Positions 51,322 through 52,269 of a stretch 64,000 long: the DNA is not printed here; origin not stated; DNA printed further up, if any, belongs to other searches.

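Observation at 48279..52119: Candidate uncharacterised system: three AIM24/DUF124 paralogs, an interleaved zinc ribbon, an orphan protein, a GNAT and a MOSC protein in one compact operon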

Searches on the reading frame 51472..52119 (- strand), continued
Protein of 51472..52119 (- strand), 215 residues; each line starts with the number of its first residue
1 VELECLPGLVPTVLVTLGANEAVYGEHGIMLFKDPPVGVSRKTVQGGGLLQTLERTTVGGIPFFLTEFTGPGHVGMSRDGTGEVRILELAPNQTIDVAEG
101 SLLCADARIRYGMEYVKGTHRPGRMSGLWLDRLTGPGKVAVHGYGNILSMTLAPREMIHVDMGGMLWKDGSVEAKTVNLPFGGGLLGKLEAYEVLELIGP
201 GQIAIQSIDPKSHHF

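Call 38: get_annotated_region(hit=H1, flank=4000)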
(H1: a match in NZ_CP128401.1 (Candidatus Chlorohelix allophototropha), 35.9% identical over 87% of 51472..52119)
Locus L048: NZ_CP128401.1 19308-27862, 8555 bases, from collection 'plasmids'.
description: Candidatus Chlorohelix allophototropha isolate L227-S17 plasmid unnamed1, complete sequence
organism: Candidatus Chlorohelix allophototropha (NCBI taxid 3003348)
taxonomy: Bacteria; Chloroflexota; Chloroflexia; Candidatus Chloroheliales; Candidatus Chloroheliaceae; Candidatus Chlorohelix; Candidatus Chlorohelix allophototropha
host: -; source: Single colony of Candidatus Chlorohelix allophototropha from a non-axenic enrichment (subculture 19.9); ...; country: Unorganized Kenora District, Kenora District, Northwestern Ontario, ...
typing (MOB-suite, as given by PLSDB): non-mobilizable
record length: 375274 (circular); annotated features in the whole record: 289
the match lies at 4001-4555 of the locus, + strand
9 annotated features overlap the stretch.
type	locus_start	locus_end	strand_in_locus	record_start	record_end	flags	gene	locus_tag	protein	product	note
CDS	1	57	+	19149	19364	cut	-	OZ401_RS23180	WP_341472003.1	hypothetical protein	-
CDS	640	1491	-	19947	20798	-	-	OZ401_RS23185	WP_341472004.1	Bro-N domain-containing protein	-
CDS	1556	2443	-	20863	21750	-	-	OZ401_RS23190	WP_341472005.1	ParB/RepB/Spo0J family partition protein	GO:0007059 - chromosome segregation [Evidence IEA]; GO:0000910 - cytokinesis [Evidence IEA]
CDS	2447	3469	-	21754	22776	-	-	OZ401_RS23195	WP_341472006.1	AAA family ATPase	-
CDS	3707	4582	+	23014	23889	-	-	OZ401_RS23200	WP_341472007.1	AIM24 family protein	-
CDS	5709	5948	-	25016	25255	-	-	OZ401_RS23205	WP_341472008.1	DUF4113 domain-containing protein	-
CDS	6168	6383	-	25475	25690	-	-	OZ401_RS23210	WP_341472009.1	hypothetical protein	-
CDS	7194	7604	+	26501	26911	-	-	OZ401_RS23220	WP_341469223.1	hypothetical protein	-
CDS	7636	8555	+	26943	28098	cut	-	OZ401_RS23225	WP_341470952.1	IS3 family transposase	-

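Call 39: get_annotated_region(hit=H7, flank=4000)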
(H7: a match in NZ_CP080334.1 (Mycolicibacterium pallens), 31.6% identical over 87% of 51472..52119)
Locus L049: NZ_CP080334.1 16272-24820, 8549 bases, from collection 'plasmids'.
description: Mycolicibacterium pallens strain JCM 16370 plasmid unnamed1, complete sequence
organism: Mycolicibacterium pallens (NCBI taxid 370524)
taxonomy: Bacteria; Actinomycetota; Actinomycetes; Mycobacteriales; Mycobacteriaceae; Mycolicibacterium; Mycolicibacterium pallens
host: -; source: -; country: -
typing (MOB-suite, as given by PLSDB): non-mobilizable
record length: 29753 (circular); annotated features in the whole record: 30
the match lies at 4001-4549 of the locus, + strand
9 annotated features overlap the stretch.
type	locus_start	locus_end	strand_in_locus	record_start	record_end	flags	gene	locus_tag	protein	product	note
CDS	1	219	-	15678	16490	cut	-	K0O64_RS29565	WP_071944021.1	ATP-binding protein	-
CDS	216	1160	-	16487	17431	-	-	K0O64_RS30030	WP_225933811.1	hypothetical protein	-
CDS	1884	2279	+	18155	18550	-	-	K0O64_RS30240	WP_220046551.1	helix-turn-helix domain-containing protein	-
CDS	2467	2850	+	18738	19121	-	-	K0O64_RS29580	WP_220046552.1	hypothetical protein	-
CDS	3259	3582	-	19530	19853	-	-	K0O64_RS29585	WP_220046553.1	DUF732 domain-containing protein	-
CDS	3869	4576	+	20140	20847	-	-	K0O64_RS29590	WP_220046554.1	AIM24 family protein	-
CDS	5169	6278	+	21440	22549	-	-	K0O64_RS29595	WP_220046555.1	GGDEF domain-containing protein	-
CDS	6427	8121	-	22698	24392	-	-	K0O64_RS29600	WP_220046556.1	sodium:proton antiporter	GO:0006814 - sodium ion transport [Evidence IEA]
CDS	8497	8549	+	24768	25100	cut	-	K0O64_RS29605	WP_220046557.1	hypothetical protein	-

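Call 40: get_annotated_region(hit=H4, flank=4000)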
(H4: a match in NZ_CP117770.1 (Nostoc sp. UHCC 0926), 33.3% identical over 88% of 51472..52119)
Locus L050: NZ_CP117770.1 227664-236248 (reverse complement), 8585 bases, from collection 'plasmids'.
description: Nostoc sp. UHCC 0926 plasmid pn2, complete sequence
organism: Nostoc sp. UHCC 0926 (NCBI taxid 3025190)
taxonomy: Bacteria; Cyanobacteriota; Cyanophyceae; Nostocales; Nostocaceae; Nostoc; Nostoc sp. UHCC 0926
host: -; source: whole organism,lichen surface; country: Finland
typing (MOB-suite, as given by PLSDB): non-mobilizable; replicon rep_cluster_1678; mating-pair formation MPF_T
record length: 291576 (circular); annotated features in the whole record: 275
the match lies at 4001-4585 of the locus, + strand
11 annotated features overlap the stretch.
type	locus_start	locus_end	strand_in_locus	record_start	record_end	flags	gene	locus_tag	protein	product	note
CDS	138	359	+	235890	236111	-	-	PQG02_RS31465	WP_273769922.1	hypothetical protein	-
CDS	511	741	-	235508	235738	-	-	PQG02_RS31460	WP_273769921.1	hypothetical protein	-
CDS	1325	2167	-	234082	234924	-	-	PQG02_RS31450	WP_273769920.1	tyrosine-type recombinase/integrase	GO:0015074 - DNA integration [Evidence IEA]; GO:0006310 - DNA recombination [Evidence IEA]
CDS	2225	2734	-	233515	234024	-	-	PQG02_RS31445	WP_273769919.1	hypothetical protein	-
CDS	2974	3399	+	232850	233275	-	-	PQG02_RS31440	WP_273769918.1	hypothetical protein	-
CDS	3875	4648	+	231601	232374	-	-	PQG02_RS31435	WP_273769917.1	AIM24 family protein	-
CDS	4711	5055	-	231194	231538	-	-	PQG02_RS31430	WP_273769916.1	hypothetical protein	-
CDS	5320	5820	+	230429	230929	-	-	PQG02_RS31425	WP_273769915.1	hypothetical protein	-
CDS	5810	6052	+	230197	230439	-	-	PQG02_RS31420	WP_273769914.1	hypothetical protein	-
CDS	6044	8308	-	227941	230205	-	-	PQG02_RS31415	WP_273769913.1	ATP-dependent RecD-like DNA helicase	-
CDS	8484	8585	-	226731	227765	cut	-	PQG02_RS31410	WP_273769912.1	endonuclease NucS domain-containing protein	-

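Call 58: search_protein_families(library=pfam, max_evalue=0.00001, proteins=[L013:3514-4770:+, L015:5190-5630:-, L017:4356-4838:-, L020:4289-5995:-, L032:4641-5510:+, L035:7997-9067:-, L039:3673-5628:+, L044:8004-8615:+, L019:4439-5254:+, L026:4347-5903:-])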
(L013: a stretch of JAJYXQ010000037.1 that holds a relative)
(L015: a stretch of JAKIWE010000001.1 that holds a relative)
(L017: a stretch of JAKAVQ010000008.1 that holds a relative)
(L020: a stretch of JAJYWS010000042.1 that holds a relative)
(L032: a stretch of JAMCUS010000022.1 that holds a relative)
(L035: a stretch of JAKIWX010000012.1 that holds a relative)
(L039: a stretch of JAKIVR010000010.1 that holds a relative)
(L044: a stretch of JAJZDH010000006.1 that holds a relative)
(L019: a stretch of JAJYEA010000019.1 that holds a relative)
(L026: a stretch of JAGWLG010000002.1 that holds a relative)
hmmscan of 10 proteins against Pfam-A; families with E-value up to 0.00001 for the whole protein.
L013:3514-4770:+ (418 aa): 2 families
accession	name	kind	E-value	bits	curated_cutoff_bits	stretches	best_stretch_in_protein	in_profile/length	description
PF00108.29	Thiolase_N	-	5.1e-42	144.5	26.4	1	9-264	6-257/260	Thiolase, N-terminal domain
PF02803.24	Thiolase_C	-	1.4e-29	102.7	27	1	276-416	3-123/123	Thiolase, C-terminal domain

L015:5190-5630:- (146 aa): 0 families

L017:4356-4838:- (160 aa): 1 family
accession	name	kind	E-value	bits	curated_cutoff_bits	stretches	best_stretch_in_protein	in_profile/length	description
PF01191.24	RNA_pol_Rpb5_C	-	3.4e-15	56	23.5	1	75-153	5-73/73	RNA polymerase Rpb5, C-terminal domain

L020:4289-5995:- (568 aa): 2 families
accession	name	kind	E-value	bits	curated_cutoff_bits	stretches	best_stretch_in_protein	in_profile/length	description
PF04042.21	DNA_pol_E_B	-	1.4e-16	61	29.1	1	304-504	3-205/210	DNA polymerase alpha/epsilon subunit B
PF00149.33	Metallophos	-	8.9e-10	39.7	21.5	1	301-506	2-191/191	Calcineurin-like phosphoesterase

L032:4641-5510:+ (289 aa): 0 families

L035:7997-9067:- (356 aa): 0 families

L039:3673-5628:+ (651 aa): 2 families
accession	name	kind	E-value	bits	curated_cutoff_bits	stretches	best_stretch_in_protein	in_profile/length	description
PF00723.27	Glyco_hydro_15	-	2.2e-61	208.5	22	1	270-625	12-426/427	Glycosyl hydrolases family 15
PF19291.4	TREH_N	-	1.5e-15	57.5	23.1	1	41-167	14-130/211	Trehalase-like, N-terminal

L044:8004-8615:+ (203 aa): 2 families
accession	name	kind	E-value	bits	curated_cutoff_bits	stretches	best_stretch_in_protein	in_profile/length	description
PF04140.19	ICMT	-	3e-17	63.2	24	1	96-181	7-94/95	Isoprenylcysteine carboxyl methyltransferase (ICMT) family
PF04191.18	PEMT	-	5.1e-17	62.7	25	1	89-186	5-104/105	Phospholipid methyltransferase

L019:4439-5254:+ (271 aa): 6 families
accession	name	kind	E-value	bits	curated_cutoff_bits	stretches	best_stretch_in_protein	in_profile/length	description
PF08003.17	Methyltransf_9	-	4.7e-16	59.1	23.8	1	45-226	85-267/315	Protein of unknown function (DUF1698)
PF13489.12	Methyltransf_23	-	3e-13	50.3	27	1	54-178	6-117/164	Methyltransferase domain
PF08241.18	Methyltransf_11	-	8e-08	33.3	21.2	1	75-176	1-94/95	Methyltransferase domain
PF13649.12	Methyltransf_25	-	1.3e-07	32.6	27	1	74-173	1-97/97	Methyltransferase domain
PF08242.18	Methyltransf_12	-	5.5e-07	30.7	30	1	75-174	1-97/98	Methyltransferase domain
PF13847.12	Methyltransf_31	-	1.1e-06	28.9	27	1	71-178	4-110/145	Methyltransferase domain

L026:4347-5903:- (518 aa): 1 family
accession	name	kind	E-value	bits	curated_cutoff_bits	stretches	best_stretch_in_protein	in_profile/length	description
PF01432.26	Peptidase_M3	-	4.8e-08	33.2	27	0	136-233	2-110/457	Peptidase family M3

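Call 59: search_protein_families(library=pfam, max_evalue=0.00001, proteins=[L013:7735-8214:-, L015:9093-9833:+, L017:8510-10816:+, L020:9217-10581:+, L032:9325-9780:+, L039:7992-8900:-, L044:2443-4671:+, L019:8921-10234:+, L031:4632-5876:+, L031:9149-11365:+])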
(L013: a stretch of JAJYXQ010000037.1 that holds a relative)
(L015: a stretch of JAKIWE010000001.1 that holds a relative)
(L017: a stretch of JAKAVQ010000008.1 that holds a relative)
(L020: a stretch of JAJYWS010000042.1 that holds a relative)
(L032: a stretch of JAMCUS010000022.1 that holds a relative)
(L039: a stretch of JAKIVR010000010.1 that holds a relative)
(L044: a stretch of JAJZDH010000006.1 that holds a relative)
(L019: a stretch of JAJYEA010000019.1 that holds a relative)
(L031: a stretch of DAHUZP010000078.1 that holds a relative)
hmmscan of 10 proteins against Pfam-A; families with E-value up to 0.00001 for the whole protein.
L013:7735-8214:- (159 aa): 0 families

L015:9093-9833:+ (246 aa): 0 families

L017:8510-10816:+ (768 aa): 3 families
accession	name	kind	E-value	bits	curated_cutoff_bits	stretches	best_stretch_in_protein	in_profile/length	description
PF02769.27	AIRS_C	-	4.9e-54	183.2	23.1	2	229-384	2-155/156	AIR synthase related protein, C-terminal domain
PF00586.29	AIRS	-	1.3e-40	138.8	24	2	93-215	2-111/112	AIR synthase related protein, N-terminal domain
PF18072.6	FGAR-AT_linker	-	4.3e-15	56.4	26.6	1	23-70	3-50/50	Formylglycinamide ribonucleotide amidotransferase linker domain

L020:9217-10581:+ (454 aa): 3 families
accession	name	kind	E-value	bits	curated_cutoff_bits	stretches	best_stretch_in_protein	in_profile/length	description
PF13662.12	Toprim_4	-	2.9e-11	43.9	25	1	173-234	2-72/85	Toprim domain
PF01751.28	Toprim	-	3.9e-09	37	23.1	1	174-245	2-88/96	Toprim domain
PF13155.12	Toprim_2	-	1.4e-06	29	22.1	1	175-236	1-66/88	Toprim-like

L032:9325-9780:+ (151 aa): 0 families

L039:7992-8900:- (302 aa): 1 family
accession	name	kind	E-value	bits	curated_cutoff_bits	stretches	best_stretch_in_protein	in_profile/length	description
PF02567.21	PhzC-PhzF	-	2.6e-52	178.5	27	1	18-297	1-281/281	Phenazine biosynthesis-like protein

L044:2443-4671:+ (742 aa): 0 families

L019:8921-10234:+ (437 aa): 0 families

L031:4632-5876:+ (414 aa): 1 family
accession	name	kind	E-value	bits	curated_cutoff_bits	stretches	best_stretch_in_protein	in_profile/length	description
PF01963.22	TraB_PrgY_gumN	-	5.4e-12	46.6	26.8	1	167-383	9-257/263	TraB/PrgY/gumN family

L031:9149-11365:+ (738 aa): 5 families
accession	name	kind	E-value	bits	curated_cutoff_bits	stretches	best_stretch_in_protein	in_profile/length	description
PF13549.11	ATP-grasp_5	-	1.3e-78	263.9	27.6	1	495-715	2-220/221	ATP-grasp domain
PF13607.11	Succ_CoA_lig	-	4.7e-46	156.4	27.4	1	170-309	1-138/138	Succinyl-CoA ligase like flavodoxin domain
PF13380.12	CoA_binding_2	-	7.2e-22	78.5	22.8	1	26-151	1-114/116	CoA binding domain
PF02629.25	CoA_binding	-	1.7e-12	48.4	22.3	1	26-116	4-97/97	CoA binding domain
PF19045.5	Ligase_CoA_2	-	1.3e-10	42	23.7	1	321-462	2-149/162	Ligase-CoA domain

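Call 64: get_annotated_region(hit=H6, flank=5000)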
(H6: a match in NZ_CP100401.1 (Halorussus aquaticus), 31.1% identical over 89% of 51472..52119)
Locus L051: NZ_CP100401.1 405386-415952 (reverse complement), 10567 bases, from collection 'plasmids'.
description: Halorussus aquaticus strain XZYJ18 plasmid unnamed1, complete sequence
organism: Halorussus aquaticus (NCBI taxid 2953748)
taxonomy: Archaea; Euryarchaeota; Halobacteria; Halobacteriales; Haladaptataceae; Halorussus; Halorussus aquaticus
host: -; source: cell culture,saline soil; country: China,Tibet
typing (MOB-suite, as given by PLSDB): non-mobilizable
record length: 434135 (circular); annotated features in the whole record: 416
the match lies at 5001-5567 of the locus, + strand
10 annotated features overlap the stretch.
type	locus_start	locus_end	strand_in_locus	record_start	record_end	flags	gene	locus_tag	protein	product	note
CDS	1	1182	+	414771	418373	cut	-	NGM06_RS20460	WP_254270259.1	integrin alpha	-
CDS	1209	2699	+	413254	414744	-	-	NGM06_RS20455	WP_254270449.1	hypothetical protein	-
CDS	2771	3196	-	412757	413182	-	-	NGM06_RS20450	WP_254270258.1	helix-turn-helix domain-containing protein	-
CDS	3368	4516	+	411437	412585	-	dgoD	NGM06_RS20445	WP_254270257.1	galactonate dehydratase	GO:0009063 - amino acid catabolic process [Evidence IEA]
CDS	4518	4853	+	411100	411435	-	-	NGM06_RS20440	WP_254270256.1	hypothetical protein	-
CDS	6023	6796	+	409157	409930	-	-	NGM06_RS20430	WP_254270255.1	SDR family oxidoreductase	-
CDS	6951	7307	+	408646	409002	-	-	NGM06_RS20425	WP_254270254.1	HalOD1 output domain-containing protein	-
CDS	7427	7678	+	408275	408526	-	-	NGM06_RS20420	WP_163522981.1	hypothetical protein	-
CDS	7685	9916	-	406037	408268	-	-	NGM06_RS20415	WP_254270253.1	S9 family peptidase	-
CDS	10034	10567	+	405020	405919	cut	-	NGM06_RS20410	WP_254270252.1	polysaccharide deacetylase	-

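Call 66: search_protein_families(library=pfam, max_evalue=1, proteins=[L048:3707-4582:+, L049:3869-4576:+, L050:3875-4648:+, P0241])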
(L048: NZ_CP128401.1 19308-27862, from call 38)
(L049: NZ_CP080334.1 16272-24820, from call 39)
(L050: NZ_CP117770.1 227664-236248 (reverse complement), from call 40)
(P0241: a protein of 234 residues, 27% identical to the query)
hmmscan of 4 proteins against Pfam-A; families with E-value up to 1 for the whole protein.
L048:3707-4582:+ (291 aa): 3 families
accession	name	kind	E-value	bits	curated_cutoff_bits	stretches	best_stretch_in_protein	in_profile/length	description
PF01987.23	AIM24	-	1.5e-36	126.5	25.7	1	82-283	2-205/205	Mitochondrial biogenesis AIM24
PF10571.15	UPF0547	-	0.0035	17.9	29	1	9-28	1-21/26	Uncharacterised protein family UPF0547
PF12773.13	DZR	-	0.17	12.6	27.3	1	9-27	25-44/45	Double zinc ribbon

L049:3869-4576:+ (235 aa): 1 family
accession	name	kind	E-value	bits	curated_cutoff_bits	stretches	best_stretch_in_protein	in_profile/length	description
PF01987.23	AIM24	-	7e-36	124.3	25.7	1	25-227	1-205/205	Mitochondrial biogenesis AIM24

L050:3875-4648:+ (257 aa): 1 family
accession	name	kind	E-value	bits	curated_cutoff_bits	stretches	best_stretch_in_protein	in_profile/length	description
PF01987.23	AIM24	-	9.9e-39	133.6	25.7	1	27-237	2-205/205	Mitochondrial biogenesis AIM24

P0241 (234 aa): 1 family
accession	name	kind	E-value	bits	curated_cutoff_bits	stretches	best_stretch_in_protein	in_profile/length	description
PF01987.23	AIM24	-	5.4e-59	199.8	25.7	1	4-215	2-205/205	Mitochondrial biogenesis AIM24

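Call 67: find_related_loci(query=A4, collection=metagenome_contigs, flank=4000)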
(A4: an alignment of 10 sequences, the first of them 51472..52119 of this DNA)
Query A4 (215 aa) in metagenome_contigs; peptide patterns used: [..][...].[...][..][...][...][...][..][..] (x = any residue, [..] = any of these).
600 stretches matched a pattern (row limit reached: there are more); 425 encode a relative of the query (tblastn E <= 1e-3); the best 80 are kept; 80 distinct loci.
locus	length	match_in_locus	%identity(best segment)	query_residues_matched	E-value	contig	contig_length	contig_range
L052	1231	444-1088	65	1-215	1e-103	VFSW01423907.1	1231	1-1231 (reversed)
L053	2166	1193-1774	40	9-208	1e-37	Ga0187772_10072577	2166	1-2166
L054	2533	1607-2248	36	1-208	2e-36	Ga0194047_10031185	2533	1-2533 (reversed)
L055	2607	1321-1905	36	9-209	2e-36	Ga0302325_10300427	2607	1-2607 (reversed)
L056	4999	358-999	35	1-208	2e-36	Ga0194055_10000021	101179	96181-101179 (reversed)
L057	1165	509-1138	38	9-208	4e-37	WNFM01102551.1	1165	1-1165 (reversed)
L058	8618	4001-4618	37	9-208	2e-35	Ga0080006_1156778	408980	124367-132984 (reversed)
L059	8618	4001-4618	36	9-208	3e-35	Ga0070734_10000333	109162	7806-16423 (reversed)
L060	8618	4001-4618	36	9-208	3e-35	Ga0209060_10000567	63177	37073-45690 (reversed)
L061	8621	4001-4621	35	9-208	2e-34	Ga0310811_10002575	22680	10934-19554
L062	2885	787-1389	38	9-214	2e-34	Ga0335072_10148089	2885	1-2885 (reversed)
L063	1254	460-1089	37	9-214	6e-35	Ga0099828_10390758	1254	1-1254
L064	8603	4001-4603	36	9-214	7e-34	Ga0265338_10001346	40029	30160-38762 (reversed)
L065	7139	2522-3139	35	9-208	1e-33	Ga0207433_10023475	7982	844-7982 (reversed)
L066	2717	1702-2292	36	9-208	3e-33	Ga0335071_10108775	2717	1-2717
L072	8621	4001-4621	35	9-208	2e-32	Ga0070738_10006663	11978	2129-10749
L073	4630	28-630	37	9-213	1e-32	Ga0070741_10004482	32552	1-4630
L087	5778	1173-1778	37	9-213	5e-32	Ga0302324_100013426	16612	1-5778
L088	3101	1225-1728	39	9-177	3e-32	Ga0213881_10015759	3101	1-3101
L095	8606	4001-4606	36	9-213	2e-31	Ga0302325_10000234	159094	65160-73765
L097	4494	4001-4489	38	9-173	3e-31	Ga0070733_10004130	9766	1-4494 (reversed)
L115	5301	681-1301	34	9-208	1e-30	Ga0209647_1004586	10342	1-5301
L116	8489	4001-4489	39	9-173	9e-31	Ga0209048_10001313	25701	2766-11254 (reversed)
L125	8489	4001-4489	37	9-173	3e-30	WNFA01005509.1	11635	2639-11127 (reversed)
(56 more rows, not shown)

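Call 70: search_protein_families(library=pfam, max_evalue=0.01, proteins=[L125:3716-4711:+, L058:3707-4705:+, L064:3785-4615:+, L064:4619-5503:+, L095:3770-4612:+, L072:3740-4714:+, L088:961-1941:+])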
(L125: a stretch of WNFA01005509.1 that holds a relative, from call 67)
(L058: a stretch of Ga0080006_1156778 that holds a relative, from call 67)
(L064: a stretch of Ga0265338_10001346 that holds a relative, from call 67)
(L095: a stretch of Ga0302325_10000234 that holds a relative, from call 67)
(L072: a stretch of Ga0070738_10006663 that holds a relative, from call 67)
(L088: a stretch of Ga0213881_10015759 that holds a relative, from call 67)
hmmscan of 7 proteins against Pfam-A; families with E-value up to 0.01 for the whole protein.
L125:3716-4711:+ (332 aa): 5 families
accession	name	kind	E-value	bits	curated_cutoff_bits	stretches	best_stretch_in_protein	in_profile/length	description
PF01987.23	AIM24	-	3.5e-35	122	25.7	1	91-303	2-205/205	Mitochondrial biogenesis AIM24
PF13240.11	Zn_Ribbon_1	-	7.2e-07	29.3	25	1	7-27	2-22/23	zinc-ribbon domain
PF12773.13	DZR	-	0.00044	20.8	27.3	1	7-29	1-23/45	Double zinc ribbon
PF13248.11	Zn_ribbon_3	-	0.0038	17.1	27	1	6-27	4-25/26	zinc-ribbon domain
PF09297.16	Zn_ribbon_NUD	-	0.0085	16.2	24.8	1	19-32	4-17/32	NADH pyrophosphatase zinc ribbon domain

L058:3707-4705:+ (333 aa): 7 families
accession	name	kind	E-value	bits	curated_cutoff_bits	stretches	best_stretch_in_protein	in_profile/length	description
PF01987.23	AIM24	-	2.2e-37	129.2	25.7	1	94-304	2-205/205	Mitochondrial biogenesis AIM24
PF13240.11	Zn_Ribbon_1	-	8e-07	29.1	25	1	13-34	2-23/23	zinc-ribbon domain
PF12773.13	DZR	-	9e-06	26.2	27.3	1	13-35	1-23/45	Double zinc ribbon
PF13248.11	Zn_ribbon_3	-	6.1e-05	22.8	27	1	12-32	4-24/26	zinc-ribbon domain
PF24463.1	DUF7577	-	0.00022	21.2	28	1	12-34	4-26/27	Domain of unknown function (DUF7577)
PF24460.1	DUF7575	-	0.0032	17.2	28.5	1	12-34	5-27/28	Domain of unknown function (DUF7575)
PF09297.16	Zn_ribbon_NUD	-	0.0048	17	24.8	0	25-34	4-13/32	NADH pyrophosphatase zinc ribbon domain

L064:3785-4615:+ (277 aa): 3 families
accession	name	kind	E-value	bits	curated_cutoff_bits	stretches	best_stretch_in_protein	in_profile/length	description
PF01987.23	AIM24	-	1.1e-28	100.8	25.7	1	68-269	2-205/205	Mitochondrial biogenesis AIM24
PF13240.11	Zn_Ribbon_1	-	0.002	18.3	25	1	16-37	2-23/23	zinc-ribbon domain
PF22289.1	DmmA-like_C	-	0.0068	16.8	27.4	0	14-44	2-35/44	Dimethylamine monooxygenase subunit DmmA-like, C-terminal domain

L064:4619-5503:+ (295 aa): 1 family
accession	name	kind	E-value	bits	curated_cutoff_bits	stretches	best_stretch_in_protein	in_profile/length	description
PF01987.23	AIM24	-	8.1e-24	84.9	25.7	1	60-273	2-204/205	Mitochondrial biogenesis AIM24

L095:3770-4612:+ (281 aa): 2 families
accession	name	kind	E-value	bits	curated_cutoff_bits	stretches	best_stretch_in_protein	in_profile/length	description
PF01987.23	AIM24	-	9.9e-36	123.8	25.7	1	73-274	2-205/205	Mitochondrial biogenesis AIM24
PF22289.1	DmmA-like_C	-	0.0072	16.7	27.4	0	18-49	1-35/44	Dimethylamine monooxygenase subunit DmmA-like, C-terminal domain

L072:3740-4714:+ (325 aa): 9 families
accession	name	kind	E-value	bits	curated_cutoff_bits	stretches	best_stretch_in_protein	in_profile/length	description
PF01987.23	AIM24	-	2.3e-37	129.1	25.7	1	83-294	2-205/205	Mitochondrial biogenesis AIM24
PF13240.11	Zn_Ribbon_1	-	2.7e-06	27.4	25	1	31-51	2-22/23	zinc-ribbon domain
PF12773.13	DZR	-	8.3e-06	26.3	27.3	1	28-49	24-45/45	Double zinc ribbon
PF13248.11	Zn_ribbon_3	-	2.3e-05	24.2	27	1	29-50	3-24/26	zinc-ribbon domain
PF09297.16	Zn_ribbon_NUD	-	6.5e-05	23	24.8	0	42-54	3-15/32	NADH pyrophosphatase zinc ribbon domain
PF17032.10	Zn_ribbon_15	-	0.00019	22.6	28.9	1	22-49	46-73/73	zinc-ribbon family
PF10571.15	UPF0547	-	0.0024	18.4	29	1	30-49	2-21/26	Uncharacterised protein family UPF0547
PF18912.6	DZR_2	-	0.0026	18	27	1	25-55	18-49/56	Double zinc ribbon domain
PF08772.16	Zn_ribbon_NOB1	-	0.0092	16.5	24.9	0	29-54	9-35/72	Nin one binding (NOB1) Zn-ribbon like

L088:961-1941:+ (327 aa): 6 families
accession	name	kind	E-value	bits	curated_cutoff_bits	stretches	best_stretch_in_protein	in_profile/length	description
PF01987.23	AIM24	-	2.2e-39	135.7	25.7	1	84-295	2-205/205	Mitochondrial biogenesis AIM24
PF13240.11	Zn_Ribbon_1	-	4.7e-06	26.7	25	1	11-32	2-23/23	zinc-ribbon domain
PF13248.11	Zn_ribbon_3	-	6.7e-06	25.8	27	1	9-31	3-25/26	zinc-ribbon domain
PF12773.13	DZR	-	4.1e-05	24.1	27.3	1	11-29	1-19/45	Double zinc ribbon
PF18912.6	DZR_2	-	0.0036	17.6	27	1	6-32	5-31/56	Double zinc ribbon domain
PF24460.1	DUF7575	-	0.0061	16.3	28.5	0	9-31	4-26/28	Domain of unknown function (DUF7575)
